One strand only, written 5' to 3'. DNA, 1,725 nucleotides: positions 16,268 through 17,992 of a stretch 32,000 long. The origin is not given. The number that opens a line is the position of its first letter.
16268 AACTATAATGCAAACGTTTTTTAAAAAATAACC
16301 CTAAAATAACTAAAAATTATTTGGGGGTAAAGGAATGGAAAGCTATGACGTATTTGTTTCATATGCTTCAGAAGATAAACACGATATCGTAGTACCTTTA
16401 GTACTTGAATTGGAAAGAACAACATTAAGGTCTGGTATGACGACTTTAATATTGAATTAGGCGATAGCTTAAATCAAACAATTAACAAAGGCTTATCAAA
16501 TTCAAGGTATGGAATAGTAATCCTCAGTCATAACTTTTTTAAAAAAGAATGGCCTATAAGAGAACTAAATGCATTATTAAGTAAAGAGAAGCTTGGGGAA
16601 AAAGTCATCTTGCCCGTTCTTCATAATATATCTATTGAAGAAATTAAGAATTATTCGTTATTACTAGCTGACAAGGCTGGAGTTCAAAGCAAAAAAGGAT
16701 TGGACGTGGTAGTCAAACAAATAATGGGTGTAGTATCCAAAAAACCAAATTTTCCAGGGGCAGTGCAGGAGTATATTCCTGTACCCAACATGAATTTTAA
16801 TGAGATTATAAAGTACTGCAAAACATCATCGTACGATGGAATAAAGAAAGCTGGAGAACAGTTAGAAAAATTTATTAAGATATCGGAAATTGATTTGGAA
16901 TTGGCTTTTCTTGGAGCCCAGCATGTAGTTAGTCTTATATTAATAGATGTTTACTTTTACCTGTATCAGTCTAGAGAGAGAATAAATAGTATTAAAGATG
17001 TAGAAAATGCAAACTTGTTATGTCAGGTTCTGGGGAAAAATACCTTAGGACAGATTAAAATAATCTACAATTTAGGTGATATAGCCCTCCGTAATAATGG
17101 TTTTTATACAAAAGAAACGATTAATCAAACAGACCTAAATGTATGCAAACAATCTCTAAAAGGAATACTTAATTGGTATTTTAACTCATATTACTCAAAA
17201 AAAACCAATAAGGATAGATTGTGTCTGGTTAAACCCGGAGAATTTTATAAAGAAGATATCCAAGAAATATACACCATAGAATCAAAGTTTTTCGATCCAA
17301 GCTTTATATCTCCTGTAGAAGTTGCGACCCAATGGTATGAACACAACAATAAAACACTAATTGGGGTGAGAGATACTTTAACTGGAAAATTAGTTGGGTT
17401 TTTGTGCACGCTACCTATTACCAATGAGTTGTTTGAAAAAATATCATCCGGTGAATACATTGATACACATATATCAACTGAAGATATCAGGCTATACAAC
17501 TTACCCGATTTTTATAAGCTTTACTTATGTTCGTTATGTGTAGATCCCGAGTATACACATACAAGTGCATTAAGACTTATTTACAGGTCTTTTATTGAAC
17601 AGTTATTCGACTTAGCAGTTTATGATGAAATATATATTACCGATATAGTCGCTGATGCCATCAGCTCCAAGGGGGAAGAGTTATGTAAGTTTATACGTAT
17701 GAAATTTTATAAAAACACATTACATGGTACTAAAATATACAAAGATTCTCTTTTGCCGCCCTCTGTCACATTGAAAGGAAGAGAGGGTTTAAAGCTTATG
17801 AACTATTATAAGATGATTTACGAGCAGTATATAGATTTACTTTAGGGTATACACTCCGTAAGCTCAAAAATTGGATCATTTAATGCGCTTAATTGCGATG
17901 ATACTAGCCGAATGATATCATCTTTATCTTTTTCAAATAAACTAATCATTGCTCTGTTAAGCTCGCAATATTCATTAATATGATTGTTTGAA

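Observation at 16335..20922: Candidate undescribed TIR / SLOG / radical-SAM module on an AT-rich island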

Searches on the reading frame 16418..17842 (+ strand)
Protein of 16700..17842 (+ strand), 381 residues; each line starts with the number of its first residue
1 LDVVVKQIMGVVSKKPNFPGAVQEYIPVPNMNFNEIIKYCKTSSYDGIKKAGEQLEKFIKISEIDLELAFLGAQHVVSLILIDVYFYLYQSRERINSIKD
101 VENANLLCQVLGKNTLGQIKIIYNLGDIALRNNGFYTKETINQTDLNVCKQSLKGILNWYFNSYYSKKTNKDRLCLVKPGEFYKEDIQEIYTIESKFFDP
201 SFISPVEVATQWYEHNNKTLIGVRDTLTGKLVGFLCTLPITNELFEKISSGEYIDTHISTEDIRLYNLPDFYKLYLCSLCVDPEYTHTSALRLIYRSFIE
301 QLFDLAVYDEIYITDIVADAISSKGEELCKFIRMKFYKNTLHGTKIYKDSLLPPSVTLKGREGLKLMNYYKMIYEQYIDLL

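Call 61: predict_structure(alignment_id=A3)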
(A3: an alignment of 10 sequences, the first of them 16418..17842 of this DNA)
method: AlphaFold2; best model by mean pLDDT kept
length: 475 residues; sequences in the alignment: 10
mean_pLDDT: 80.0   pTM: 0.48
mean pLDDT of the five models: 80.0, 76.7, 74.4, 74.4, 74.0
residues with pLDDT >= 90: 160; 70-90: 202; 50-70: 91; < 50: 22
segments of 3 or more residues with pLDDT < 50: 1-3, 9-12, 14-16, 110-116, 261-265
pLDDT, mean of each block of 10 residues (from residue 1): 48 49 54 74 64 69 78 82 75 73 62 51 87 81 89 91 90 82 58 57 66 87 71 77 91 76 61 89 94 90 94 91 90 95 88 93 93 91 89 92 92 90 89 90 90 83 92 80
secondary structure, 60 per line:
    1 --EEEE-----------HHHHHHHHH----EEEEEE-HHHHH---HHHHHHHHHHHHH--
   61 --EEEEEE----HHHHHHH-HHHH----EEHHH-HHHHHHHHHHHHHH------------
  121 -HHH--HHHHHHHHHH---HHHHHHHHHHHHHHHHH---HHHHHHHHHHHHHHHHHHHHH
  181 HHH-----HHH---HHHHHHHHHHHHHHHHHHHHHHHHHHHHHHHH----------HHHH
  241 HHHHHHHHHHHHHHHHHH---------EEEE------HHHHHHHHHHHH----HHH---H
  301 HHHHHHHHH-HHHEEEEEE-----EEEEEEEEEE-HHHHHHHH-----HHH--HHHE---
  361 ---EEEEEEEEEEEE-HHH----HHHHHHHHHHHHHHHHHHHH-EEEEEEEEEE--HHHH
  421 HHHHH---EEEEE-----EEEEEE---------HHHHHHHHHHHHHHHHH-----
elements in order: E3-6 H18-26 E31-36 H38-42 H46-58 E63-68 H73-79 H81-84 H95-108 H127-136 H140-156 H160-183 H195-226 H237-258 E268-271 H278-289 H300-309 E314-319 E325-334 H336-343 E364-375 H384-403 E405-414 H417-425 E429-433 E439-444 H454-470

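Call 64: fold_search(model_id=the predicted structure, library=pdb)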
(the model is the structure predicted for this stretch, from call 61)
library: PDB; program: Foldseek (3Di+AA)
matches with E <= 10: 668; with E <= 0.001: 55
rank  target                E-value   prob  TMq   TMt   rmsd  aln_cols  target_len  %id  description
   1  7uxu_A                1.9e-06  1.00  0.19  0.57   3.4       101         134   42  CryoEM structure of the TIR domain from AbTir in complex with 3AD (released 2022-09-07)
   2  5yag_B                7.1e-06  1.00  0.25  0.49   7.2       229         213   12  Crystal structure of mosquito arylalkylamine N-Acetyltransferase like 5b/spermine N-Acetyltransferase (released 2018-02-28)
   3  3h16_B                7.5e-06  1.00  0.18  0.56   3.7       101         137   46  Crystal structure of a bacteria TIR domain, PdTIR from Paracoccus denitrificans (released 2009-06-16)
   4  7oju_A                1.1e-05  1.00  0.26  0.51   6.4       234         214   13  Chaetomium thermophilum Naa50 GNAT-domain in complex with bisubstrate analogue CoA-Ac-MVNAL (released 2022-09-28)
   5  5yag_A                1.2e-05  1.00  0.25  0.49   7.1       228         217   13  Crystal structure of mosquito arylalkylamine N-Acetyltransferase like 5b/spermine N-Acetyltransferase (released 2018-02-28)
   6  3h16_C                1.3e-05  1.00  0.17  0.55   3.7       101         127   44  Crystal structure of a bacteria TIR domain, PdTIR from Paracoccus denitrificans (released 2009-06-16)
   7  4fd4_A                1.5e-05  1.00  0.25  0.49   7.0       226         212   12  Crystal structure of mosquito arylalkylamine N-Acetyltransferase like 5b (released 2012-06-27)
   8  7uxr_B                1.6e-05  1.00  0.18  0.53   4.1       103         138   43  Crystal structure of the BtTir TIR domain (released 2022-09-07)
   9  5c88_A                1.6e-05  1.00  0.26  0.69   5.3       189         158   12  Crystal structure of Ard1 N-terminal acetyltransferase from Sulfolobus solfataricus in monoclinic form (released 2016-01-13)
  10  3h16_D                1.7e-05  1.00  0.17  0.55   3.7       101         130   42  Crystal structure of a bacteria TIR domain, PdTIR from Paracoccus denitrificans (released 2009-06-16)
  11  4c7m_B                2.0e-05  1.00  0.18  0.55   3.9       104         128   36  The crystal structure of TcpB or BtpA TIR domain (released 2013-12-04)
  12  6dym                  2.3e-05  1.00  0.24  0.48   7.6       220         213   11  C-terminal condensation domain of Ebony (released 2019-01-30)
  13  4lqc_A                2.4e-05  1.00  0.17  0.53   3.9       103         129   37  The crystal structures of the Brucella protein TcpB and the TLR adaptor protein TIRAP show structural differences in m (released 2013-12-04)
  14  4c7m_A                2.5e-05  1.00  0.17  0.50   4.8       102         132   36  The crystal structure of TcpB or BtpA TIR domain (released 2013-12-04)
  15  4lzp_B                3.0e-05  1.00  0.18  0.55   4.0       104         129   38  Structure of the TIR domain of the immunosuppressor BtpA from Brucella (released 2013-11-06)
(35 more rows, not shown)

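Call 83: search_protein_representatives(protein=window:16700-17842:+)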
Query: 381 residues. Proteins with E-value up to 0.001 (for the whole library): 695; up to 1e-10: 223; up to 1e-30: 47. The best 150 are listed.
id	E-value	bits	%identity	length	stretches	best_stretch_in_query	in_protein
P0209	4.0e-253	855.2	100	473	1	1-381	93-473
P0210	2.1e-86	306.7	43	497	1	24-381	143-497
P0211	9.3e-80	284.8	39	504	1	4-381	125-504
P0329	6.0e-77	275.5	37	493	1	25-378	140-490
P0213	9.9e-70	251.8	37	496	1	24-381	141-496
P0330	6.2e-66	239.3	38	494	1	47-380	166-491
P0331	1.2e-65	238.4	37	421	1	24-379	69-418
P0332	1.2e-58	215.3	47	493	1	108-380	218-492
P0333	1.0e-56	208.9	38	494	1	33-379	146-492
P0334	5.1e-51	190.2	34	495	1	34-381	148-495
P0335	9.5e-51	189.3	36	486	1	55-381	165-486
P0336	4.9e-50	187.0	33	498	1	25-379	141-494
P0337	1.3e-49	185.5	38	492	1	24-381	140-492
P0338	3.6e-47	177.5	45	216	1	179-371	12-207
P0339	5.9e-47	176.8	32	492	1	29-379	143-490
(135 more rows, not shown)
